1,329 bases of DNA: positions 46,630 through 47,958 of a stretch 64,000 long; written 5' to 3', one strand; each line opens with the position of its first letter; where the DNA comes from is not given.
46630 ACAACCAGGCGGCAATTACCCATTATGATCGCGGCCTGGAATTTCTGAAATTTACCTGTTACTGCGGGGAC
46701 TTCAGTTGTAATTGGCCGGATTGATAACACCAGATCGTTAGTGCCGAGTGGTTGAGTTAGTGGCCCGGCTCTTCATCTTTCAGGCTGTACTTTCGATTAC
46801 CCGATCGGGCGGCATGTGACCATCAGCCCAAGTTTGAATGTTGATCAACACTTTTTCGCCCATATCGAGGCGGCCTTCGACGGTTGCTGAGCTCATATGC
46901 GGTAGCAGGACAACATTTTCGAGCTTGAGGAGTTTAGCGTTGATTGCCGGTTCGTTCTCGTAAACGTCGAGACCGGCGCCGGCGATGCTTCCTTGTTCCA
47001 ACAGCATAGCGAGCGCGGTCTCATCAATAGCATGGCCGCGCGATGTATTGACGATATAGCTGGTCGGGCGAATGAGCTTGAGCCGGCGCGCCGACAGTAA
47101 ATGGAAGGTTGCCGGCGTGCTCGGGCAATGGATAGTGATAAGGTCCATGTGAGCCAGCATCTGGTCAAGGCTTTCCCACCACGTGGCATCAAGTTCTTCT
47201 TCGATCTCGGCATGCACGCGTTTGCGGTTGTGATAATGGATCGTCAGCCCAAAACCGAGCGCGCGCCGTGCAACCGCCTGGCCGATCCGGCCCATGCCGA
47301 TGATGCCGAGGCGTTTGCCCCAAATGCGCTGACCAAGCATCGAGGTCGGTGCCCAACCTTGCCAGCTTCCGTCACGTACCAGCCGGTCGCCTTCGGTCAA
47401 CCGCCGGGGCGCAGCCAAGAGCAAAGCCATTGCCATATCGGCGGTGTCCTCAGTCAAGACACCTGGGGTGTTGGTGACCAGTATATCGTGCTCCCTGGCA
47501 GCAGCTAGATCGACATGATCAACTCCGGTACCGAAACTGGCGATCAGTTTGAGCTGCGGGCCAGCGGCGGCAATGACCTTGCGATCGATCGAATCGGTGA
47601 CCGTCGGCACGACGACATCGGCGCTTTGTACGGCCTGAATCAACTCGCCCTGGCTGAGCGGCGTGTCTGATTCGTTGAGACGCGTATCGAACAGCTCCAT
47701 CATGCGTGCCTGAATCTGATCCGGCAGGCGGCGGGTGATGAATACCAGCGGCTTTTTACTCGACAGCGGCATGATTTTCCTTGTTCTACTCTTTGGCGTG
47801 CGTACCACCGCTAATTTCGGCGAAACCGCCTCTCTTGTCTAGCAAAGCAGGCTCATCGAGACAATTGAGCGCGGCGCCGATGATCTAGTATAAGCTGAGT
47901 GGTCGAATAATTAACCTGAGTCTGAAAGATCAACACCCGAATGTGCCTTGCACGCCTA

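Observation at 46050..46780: Low-GC islet carrying a 97-aa ParB-N-domain-only protein and an orphan Cys-rich 90-aa ORF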

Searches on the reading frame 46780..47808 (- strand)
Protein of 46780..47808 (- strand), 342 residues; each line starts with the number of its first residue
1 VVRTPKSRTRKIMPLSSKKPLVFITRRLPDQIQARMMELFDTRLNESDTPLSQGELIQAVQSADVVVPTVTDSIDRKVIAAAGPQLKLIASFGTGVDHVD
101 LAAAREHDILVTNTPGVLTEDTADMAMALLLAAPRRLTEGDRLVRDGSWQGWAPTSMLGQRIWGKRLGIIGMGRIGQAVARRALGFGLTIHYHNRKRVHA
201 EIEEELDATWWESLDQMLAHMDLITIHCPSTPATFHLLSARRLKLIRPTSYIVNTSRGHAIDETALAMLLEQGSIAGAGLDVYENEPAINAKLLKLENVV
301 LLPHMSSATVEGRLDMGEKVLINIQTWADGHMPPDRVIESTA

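Call 4: search_protein_families(library=pfam, proteins=[window:46780-47808:-], max_evalue=1)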
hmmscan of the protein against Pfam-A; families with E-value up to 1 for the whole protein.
window:46780-47808:- (342 aa): 9 families
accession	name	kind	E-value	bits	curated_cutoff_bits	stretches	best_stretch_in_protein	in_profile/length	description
PF02826.25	2-Hacid_dh_C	-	7.7e-57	192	25.1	1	127-306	1-178/178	D-isomer specific 2-hydroxyacid dehydrogenase, NAD binding domain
PF00389.36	2-Hacid_dh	-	2.7e-29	102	24.6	1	31-337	6-133/134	D-isomer specific 2-hydroxyacid dehydrogenase, catalytic domain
PF03446.21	NAD_binding_2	-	1.3e-05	25.7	21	1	167-272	2-109/161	NAD binding domain of 6-phosphogluconate dehydrogenase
PF03807.23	F420_oxidored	-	0.00054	20.9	21.6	1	166-230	1-69/94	NADP oxidoreductase coenzyme F420-dependent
PF01408.29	GFO_IDH_MocA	-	0.00099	20.2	24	1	166-231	2-73/120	Oxidoreductase family, NAD-binding Rossmann fold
PF13478.12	XdhC_C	-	0.0086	17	29.7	1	168-272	2-67/125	XdhC Rossmann domain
PF07991.19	KARI_N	-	0.063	13.3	20.6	0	163-230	3-70/165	Acetohydroxy acid isomeroreductase, NADPH-binding domain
PF01488.26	Shikimate_DH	-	0.12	12.9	24.3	1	161-239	9-91/138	Shikimate / quinate 5-dehydrogenase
PF00044.30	Gp_dh_N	-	0.13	13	31.7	1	166-184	2-20/101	Glyceraldehyde 3-phosphate dehydrogenase, NAD binding domain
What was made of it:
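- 46780..47808 (-): D-2-hydroxyacid dehydrogenase / glyoxylate reductase-like gene (convergent downstream flank). Pfam 2-Hacid_dh_C E 8e-57 (call 4).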

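Call 5: search_protein_families(library=ncbifam, proteins=[window:46780-47808:-], max_evalue=1)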
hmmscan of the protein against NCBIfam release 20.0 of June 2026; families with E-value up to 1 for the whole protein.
window:46780-47808:- (342 aa): 28 families (the best 25 are shown)
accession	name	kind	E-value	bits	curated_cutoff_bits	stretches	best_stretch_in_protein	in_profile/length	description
NF009714.1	PRK13243.1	equivalog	1.2e-92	310.8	455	1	18-337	1-322/332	glyoxylate reductase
TIGR01327.1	PGDH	equivalog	6.9e-67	226.4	454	1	30-332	6-305/525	phosphoglycerate dehydrogenase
NF011938.0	PRK15409.1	equivalog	4.6e-64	216.5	492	1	19-324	2-305/324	glyoxylate/hydroxypyruvate reductase GhrB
NF005069.0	PRK06487.1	equivalog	5.5e-53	180.1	448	1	53-331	39-314/320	2-hydroxyacid dehydrogenase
NF008759.0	PRK11790.1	equivalog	4e-48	164.1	404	1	44-327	36-316/410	phosphoglycerate dehydrogenase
NF005750.0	PRK07574.1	equivalog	2.3e-47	161.9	329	1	53-314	81-343/386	NAD-dependent formate dehydrogenase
NF006263.0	PRK08410.1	equivalog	1.6e-43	149.3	389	1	53-330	33-309/311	D-2-hydroxyacid dehydrogenase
NF005387.0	PRK06932.1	equivalog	1.4e-39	136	492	1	52-327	34-309/314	2-hydroxyacid dehydrogenase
NF041369.1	Dhydh_Halo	equivalog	7.9e-37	127.1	400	1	86-337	56-304/305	D-2-hydroxyacid dehydrogenase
NF001309.0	PRK00257.1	equivalog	8.3e-36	123.7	434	2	159-327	111-277/379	4-phosphoerythronate dehydrogenase PdxB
NF000492.1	vanH_gen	exception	7.2e-30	104.1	540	1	71-289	52-258/312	D-lactate dehydrogenase VanH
NF005027.0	PRK06436.1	equivalog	3.2e-28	98.7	261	1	82-331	46-283/303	2-hydroxyacid dehydrogenase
NF000128.1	vanH-Sc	exception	1.6e-24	86.7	650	1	86-289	87-278/337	D-lactate dehydrogenase VanH-Sc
NF006374.0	PRK08605.1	subfamily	2.9e-24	85.8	356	1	86-289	70-269/332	D-lactate dehydrogenase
NF009127.0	PRK12480.1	equivalog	7.1e-24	84.4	579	1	86-288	70-266/330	D-lactate dehydrogenase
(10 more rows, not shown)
